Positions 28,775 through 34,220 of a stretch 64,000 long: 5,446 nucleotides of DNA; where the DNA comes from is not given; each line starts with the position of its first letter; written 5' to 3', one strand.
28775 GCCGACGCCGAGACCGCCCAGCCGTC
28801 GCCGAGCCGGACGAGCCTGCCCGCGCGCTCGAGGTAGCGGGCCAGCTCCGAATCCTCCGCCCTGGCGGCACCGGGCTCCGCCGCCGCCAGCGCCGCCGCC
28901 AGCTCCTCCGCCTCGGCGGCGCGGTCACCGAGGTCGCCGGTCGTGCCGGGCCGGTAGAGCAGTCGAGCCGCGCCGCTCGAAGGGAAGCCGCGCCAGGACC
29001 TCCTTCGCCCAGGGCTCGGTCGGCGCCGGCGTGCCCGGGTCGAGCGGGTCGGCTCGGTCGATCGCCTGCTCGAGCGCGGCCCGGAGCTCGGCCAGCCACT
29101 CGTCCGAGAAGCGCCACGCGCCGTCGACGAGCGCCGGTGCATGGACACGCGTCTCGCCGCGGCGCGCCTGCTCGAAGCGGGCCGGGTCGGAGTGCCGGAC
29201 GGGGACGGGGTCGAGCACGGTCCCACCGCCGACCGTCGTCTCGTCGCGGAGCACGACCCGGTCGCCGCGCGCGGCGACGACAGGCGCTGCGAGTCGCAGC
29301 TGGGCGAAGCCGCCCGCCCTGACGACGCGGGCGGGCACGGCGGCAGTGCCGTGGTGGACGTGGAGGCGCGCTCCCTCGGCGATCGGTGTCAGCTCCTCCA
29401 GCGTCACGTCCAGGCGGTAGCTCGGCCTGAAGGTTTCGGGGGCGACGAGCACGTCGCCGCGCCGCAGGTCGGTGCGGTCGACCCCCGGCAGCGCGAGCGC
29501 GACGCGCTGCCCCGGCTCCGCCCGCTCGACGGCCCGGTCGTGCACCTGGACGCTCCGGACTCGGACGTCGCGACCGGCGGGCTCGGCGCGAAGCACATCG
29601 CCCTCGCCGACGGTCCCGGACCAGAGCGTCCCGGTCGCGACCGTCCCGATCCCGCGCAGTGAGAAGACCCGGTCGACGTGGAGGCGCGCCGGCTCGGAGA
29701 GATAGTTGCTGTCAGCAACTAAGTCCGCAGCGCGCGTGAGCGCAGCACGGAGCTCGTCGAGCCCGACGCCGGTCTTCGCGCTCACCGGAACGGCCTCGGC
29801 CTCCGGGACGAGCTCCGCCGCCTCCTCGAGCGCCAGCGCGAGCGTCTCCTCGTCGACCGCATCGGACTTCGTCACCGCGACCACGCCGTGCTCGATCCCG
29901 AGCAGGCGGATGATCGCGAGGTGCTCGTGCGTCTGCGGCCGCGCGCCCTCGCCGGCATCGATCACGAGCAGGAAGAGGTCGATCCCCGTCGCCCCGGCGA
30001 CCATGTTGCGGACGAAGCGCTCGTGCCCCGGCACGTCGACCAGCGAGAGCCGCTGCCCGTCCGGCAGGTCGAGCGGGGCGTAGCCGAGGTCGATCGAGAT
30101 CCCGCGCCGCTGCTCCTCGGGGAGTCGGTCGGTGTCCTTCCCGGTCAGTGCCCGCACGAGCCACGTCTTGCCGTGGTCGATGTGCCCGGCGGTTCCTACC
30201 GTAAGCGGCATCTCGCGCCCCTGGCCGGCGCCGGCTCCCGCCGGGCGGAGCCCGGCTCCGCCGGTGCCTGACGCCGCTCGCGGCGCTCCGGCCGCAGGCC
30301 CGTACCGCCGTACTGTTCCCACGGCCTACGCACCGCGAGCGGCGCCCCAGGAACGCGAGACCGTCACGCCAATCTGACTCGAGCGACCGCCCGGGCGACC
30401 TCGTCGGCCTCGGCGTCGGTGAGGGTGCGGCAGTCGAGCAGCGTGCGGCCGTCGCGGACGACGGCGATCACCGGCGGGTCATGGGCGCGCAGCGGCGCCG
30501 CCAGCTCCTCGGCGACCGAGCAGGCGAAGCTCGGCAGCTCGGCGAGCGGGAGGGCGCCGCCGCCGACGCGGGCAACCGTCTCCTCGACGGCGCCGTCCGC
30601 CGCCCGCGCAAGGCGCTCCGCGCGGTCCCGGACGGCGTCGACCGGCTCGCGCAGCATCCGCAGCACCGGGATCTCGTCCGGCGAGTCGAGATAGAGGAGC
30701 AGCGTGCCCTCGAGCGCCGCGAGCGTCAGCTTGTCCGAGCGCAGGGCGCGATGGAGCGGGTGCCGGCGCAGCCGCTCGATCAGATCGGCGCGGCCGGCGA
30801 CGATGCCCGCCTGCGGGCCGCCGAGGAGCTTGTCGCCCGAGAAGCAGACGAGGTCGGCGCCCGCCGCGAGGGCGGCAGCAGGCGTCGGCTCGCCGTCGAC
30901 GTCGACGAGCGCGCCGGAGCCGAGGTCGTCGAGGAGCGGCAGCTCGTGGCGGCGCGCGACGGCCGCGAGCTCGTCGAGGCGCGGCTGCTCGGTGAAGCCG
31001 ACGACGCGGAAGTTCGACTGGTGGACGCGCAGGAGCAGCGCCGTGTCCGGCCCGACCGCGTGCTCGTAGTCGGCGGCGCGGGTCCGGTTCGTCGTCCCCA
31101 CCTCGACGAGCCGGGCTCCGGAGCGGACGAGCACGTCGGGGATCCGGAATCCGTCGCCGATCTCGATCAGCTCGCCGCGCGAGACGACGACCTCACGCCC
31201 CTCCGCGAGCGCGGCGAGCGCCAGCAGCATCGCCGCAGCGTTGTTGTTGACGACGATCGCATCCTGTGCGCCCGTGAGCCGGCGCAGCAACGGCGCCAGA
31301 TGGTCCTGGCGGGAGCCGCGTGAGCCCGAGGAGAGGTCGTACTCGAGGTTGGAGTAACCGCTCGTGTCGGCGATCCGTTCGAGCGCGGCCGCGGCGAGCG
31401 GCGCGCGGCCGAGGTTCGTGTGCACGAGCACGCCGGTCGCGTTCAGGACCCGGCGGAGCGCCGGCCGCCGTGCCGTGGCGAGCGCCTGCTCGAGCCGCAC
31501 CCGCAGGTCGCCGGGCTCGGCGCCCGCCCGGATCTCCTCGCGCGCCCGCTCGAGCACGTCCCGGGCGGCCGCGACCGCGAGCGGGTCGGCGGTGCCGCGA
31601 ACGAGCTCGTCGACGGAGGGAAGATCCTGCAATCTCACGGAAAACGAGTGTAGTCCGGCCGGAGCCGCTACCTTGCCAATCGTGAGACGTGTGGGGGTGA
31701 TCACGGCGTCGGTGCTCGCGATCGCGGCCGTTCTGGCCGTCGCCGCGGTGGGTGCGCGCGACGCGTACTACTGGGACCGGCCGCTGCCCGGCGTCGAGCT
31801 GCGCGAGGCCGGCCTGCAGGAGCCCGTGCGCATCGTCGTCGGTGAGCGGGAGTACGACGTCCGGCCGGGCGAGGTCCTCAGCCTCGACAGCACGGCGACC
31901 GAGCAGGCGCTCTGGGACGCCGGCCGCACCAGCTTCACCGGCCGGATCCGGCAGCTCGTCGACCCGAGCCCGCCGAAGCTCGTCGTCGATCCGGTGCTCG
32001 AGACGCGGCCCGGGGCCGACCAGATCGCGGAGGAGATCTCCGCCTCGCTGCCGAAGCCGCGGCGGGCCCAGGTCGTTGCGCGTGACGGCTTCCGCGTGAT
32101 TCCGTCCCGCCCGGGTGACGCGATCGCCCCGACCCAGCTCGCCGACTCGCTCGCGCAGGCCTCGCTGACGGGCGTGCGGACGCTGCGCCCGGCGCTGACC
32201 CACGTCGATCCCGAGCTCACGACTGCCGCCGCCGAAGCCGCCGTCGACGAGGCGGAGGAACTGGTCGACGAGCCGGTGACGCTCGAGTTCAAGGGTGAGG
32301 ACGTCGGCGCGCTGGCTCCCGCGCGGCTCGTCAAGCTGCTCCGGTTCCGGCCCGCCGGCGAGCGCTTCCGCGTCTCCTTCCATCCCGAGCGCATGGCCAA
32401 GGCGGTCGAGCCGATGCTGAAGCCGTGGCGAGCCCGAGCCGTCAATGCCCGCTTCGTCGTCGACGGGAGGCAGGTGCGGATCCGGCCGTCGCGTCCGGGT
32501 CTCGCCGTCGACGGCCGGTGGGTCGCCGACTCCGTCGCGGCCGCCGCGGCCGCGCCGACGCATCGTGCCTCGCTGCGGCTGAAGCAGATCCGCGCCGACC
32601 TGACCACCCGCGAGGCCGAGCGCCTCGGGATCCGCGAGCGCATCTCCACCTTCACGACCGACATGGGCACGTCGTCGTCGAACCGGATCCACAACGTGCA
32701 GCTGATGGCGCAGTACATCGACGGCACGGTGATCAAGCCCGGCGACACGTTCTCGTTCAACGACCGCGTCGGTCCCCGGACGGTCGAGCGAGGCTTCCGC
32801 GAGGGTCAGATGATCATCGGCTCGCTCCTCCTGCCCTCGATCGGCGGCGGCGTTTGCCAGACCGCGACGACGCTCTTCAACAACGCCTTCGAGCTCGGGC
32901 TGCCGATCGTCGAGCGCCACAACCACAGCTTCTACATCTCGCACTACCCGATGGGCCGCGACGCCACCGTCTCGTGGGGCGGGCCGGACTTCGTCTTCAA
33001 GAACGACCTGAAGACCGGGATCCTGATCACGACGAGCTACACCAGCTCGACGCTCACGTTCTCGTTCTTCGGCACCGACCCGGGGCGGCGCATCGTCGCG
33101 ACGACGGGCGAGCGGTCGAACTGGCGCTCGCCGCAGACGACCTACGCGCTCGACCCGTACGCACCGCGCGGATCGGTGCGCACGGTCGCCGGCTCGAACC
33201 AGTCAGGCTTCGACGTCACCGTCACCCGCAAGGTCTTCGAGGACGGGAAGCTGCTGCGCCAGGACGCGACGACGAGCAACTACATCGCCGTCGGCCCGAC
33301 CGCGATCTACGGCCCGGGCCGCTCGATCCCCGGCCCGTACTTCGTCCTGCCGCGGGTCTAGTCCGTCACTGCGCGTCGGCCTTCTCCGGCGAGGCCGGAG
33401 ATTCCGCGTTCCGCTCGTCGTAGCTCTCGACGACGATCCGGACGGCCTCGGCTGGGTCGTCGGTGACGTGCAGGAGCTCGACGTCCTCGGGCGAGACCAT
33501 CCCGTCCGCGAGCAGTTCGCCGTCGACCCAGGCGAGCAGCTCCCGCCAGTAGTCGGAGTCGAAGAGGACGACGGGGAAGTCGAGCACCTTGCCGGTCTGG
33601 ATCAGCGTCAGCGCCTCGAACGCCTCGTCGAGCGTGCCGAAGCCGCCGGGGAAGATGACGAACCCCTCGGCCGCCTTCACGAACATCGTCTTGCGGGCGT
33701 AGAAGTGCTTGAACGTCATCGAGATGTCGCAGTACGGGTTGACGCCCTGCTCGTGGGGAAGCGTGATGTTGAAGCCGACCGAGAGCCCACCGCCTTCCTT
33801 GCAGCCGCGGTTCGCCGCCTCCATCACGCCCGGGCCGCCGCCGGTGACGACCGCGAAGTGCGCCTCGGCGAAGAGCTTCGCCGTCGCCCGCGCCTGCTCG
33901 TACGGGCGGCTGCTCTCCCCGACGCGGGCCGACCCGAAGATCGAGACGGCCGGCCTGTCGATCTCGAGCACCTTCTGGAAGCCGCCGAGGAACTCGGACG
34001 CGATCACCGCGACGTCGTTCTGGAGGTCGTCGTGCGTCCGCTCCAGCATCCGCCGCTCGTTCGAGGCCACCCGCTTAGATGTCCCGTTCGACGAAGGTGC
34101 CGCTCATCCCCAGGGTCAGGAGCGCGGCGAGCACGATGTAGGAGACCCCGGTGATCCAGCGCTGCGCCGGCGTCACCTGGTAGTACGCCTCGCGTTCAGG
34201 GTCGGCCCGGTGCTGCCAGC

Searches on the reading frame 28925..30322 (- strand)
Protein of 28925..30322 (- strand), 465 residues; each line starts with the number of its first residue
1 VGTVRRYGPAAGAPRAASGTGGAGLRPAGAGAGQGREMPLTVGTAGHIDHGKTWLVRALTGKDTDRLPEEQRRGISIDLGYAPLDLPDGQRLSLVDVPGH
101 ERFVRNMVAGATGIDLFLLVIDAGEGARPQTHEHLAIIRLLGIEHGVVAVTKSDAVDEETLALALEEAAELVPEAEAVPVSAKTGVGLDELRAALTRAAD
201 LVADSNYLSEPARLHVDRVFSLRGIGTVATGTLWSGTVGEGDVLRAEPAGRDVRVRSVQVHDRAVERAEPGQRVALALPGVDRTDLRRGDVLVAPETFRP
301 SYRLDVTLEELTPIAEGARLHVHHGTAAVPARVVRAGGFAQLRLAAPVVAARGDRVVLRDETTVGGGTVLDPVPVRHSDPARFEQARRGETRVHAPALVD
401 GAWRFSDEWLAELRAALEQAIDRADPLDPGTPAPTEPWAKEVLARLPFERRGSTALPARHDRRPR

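Call 83: search_protein_families(library=pfam, proteins=[window:28925-30322:-], max_evalue=0.001)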
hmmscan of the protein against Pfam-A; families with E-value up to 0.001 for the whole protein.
window:28925-30322:- (465 aa): 4 families
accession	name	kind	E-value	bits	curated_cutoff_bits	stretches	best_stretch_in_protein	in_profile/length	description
PF00009.33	GTP_EFTU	-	3.7e-31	108.6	26.5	1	41-197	5-184/188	Elongation factor Tu GTP binding domain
PF25461.1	Beta-barrel_SelB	-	1.1e-13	51.7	27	1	303-374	3-78/80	Selenocysteine-specific elongation factor, beta-barrel domain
PF03144.31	GTP_EFTU_D2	-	1.5e-12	48.2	30.3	1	226-292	1-72/73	Elongation factor Tu domain 2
PF01926.29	MMR_HSR1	-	1.1e-05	25.9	21.9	1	42-138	2-100/113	50S ribosome-binding GTPase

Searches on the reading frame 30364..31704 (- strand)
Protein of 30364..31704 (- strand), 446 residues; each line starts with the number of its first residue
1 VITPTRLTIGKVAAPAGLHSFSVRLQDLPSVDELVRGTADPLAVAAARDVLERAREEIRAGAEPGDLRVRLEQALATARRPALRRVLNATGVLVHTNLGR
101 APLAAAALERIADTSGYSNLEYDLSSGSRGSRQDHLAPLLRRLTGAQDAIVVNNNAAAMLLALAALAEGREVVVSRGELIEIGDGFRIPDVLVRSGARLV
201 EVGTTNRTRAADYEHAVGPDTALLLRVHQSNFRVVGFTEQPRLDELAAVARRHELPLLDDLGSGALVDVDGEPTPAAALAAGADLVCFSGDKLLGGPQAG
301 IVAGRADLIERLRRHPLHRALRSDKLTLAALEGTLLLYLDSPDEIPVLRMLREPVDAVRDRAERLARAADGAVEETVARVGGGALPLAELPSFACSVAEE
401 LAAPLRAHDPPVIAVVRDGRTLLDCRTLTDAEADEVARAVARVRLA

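Call 83: search_protein_families(library=pfam, proteins=[window:30364-31704:-], max_evalue=0.001)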
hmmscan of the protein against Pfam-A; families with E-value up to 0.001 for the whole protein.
window:30364-31704:- (446 aa): 2 families
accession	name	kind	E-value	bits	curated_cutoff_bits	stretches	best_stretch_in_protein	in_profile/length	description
PF03841.19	SelA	-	4.6e-128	427.8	22.8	1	86-428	1-366/367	L-seryl-tRNA selenium transferase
PF01041.23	DegT_DnrJ_EryC1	-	2.9e-05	23.9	19.8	1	129-273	22-158/360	DegT/DnrJ/EryC1/StrS aminotransferase family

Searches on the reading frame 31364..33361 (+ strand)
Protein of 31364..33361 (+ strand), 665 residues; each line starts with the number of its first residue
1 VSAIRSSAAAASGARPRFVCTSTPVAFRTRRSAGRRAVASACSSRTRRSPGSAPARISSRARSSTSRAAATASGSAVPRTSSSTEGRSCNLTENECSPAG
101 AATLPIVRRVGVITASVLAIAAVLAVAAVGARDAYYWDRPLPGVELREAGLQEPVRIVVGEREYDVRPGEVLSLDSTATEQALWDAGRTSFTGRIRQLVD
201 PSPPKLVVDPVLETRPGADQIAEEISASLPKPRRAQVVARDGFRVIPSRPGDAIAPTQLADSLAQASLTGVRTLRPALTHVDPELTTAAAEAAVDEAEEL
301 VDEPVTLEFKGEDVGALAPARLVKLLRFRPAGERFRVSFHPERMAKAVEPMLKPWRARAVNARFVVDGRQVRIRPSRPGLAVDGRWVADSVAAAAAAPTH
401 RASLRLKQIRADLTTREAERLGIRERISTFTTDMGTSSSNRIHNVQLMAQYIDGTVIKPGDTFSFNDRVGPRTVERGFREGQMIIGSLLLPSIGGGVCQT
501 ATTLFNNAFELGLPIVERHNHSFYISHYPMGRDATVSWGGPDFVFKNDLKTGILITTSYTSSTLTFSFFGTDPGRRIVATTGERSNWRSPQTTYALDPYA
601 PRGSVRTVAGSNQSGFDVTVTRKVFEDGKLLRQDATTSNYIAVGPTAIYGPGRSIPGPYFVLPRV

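Call 83: search_protein_families(library=pfam, proteins=[window:31364-33361:+], max_evalue=0.001)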
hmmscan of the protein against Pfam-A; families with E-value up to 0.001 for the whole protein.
window:31364-33361:+ (665 aa): 2 families
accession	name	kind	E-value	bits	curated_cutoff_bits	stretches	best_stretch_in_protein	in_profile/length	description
PF04294.18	VanW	-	5.9e-47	158.9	27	1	440-568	1-129/130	VanW like protein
PF12229.13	PG_binding_4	-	4.3e-08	33.8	22.1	1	293-383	11-96/117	Putative peptidoglycan binding domain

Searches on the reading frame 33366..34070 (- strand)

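Call 6: search_protein_families(library=pfam, proteins=[window:33366-34070:-], max_evalue=0.01)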
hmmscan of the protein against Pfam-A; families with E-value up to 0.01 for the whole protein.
window:33366-34070:- (234 aa): 2 families
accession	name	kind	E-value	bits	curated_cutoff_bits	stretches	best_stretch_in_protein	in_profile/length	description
PF03641.19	Lysine_decarbox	-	1.2e-34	119.7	27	1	83-211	1-129/131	Possible lysine decarboxylase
PF18306.6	LDcluster4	-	8.8e-20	71.3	26.3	1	41-155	3-115/151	SLOG cluster4 family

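Call 7: search_protein_families(library=ncbifam, proteins=[window:33366-34070:-], max_evalue=0.01)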
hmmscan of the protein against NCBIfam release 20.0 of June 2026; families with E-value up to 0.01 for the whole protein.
window:33366-34070:- (234 aa): 4 families
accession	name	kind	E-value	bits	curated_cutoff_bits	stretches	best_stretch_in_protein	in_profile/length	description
TIGR00730.1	TIGR00730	subfamily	1.6e-41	142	96.35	1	41-213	2-175/178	TIGR00730 family Rossman fold protein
TIGR00725.1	TIGR00725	hypoth_equivalog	3.5e-20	72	106.9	1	42-213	4-158/159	TIGR00725 family protein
NF058542.1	CtkRMPhLog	equivalog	5.2e-14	52.6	300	1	57-212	18-174/177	cytokinin riboside 5'-monophosphate phosphoribohydrolase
NF038390.1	Nsidase_PpnN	equivalog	5.9e-07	28.6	450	1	126-183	238-297/450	nucleotide 5'-monophosphate nucleosidase PpnN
